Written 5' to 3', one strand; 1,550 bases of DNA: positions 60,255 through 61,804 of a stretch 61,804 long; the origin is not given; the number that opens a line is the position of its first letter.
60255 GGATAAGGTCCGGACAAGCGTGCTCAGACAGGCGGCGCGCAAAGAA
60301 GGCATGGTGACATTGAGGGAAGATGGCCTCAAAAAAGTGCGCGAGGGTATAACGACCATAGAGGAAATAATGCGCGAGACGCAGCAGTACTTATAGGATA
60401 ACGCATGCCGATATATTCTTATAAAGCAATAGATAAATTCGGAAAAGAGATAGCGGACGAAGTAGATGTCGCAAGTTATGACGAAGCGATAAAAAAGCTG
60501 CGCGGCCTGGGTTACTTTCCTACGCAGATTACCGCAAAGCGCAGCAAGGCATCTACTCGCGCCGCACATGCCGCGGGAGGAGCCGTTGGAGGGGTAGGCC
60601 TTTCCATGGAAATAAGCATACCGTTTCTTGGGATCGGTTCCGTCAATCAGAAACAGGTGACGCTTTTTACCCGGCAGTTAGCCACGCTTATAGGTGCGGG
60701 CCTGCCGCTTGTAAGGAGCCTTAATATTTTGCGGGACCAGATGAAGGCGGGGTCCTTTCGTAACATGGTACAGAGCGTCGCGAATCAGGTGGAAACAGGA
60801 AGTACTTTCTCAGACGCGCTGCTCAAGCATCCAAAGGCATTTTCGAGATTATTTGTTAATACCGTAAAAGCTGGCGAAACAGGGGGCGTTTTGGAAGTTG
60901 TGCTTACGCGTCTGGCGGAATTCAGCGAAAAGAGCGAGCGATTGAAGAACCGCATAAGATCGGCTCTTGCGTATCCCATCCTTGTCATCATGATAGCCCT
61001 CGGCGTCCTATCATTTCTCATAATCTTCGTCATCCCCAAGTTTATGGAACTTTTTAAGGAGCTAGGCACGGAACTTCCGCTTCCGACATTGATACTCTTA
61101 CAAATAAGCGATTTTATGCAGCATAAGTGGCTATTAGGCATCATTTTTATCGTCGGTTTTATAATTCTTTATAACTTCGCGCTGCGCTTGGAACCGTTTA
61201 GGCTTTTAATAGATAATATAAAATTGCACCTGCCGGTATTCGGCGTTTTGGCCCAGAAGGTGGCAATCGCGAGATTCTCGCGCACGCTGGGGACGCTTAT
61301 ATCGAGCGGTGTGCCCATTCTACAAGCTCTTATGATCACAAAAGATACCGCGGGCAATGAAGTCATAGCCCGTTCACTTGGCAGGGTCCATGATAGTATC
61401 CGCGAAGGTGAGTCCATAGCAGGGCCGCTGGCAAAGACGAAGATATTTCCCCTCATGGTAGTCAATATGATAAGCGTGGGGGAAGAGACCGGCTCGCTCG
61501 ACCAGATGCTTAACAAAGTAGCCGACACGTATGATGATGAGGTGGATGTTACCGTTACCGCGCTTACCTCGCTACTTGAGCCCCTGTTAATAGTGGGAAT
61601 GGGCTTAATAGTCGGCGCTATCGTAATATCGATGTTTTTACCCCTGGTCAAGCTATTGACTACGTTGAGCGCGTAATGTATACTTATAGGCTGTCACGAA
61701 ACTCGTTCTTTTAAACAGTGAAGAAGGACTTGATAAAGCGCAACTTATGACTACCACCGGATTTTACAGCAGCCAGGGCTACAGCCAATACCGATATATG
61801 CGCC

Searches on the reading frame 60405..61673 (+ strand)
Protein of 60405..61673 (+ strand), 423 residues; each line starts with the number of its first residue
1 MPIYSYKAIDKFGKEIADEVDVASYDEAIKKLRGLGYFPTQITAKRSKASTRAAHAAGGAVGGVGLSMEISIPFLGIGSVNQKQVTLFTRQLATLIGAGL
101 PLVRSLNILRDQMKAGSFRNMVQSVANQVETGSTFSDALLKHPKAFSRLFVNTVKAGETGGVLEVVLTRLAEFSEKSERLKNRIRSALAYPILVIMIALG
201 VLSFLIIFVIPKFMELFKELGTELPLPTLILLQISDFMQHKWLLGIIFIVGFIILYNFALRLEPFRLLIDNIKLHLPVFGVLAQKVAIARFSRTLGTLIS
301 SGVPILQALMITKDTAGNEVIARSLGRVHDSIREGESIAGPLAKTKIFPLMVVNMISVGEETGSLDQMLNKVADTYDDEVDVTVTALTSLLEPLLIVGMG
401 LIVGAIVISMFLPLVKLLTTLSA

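Call 3: search_protein_families(library=pfam, proteins=[window:60405-61673:+], max_evalue=0.01)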
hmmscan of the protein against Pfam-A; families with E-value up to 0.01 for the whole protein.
window:60405-61673:+ (423 aa): 1 family
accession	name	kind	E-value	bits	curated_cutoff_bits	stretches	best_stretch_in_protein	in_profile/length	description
PF00482.28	T2SSF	-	5.2e-65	217.5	25.2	2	88-211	1-125/125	Type II secretion system (T2SS), protein F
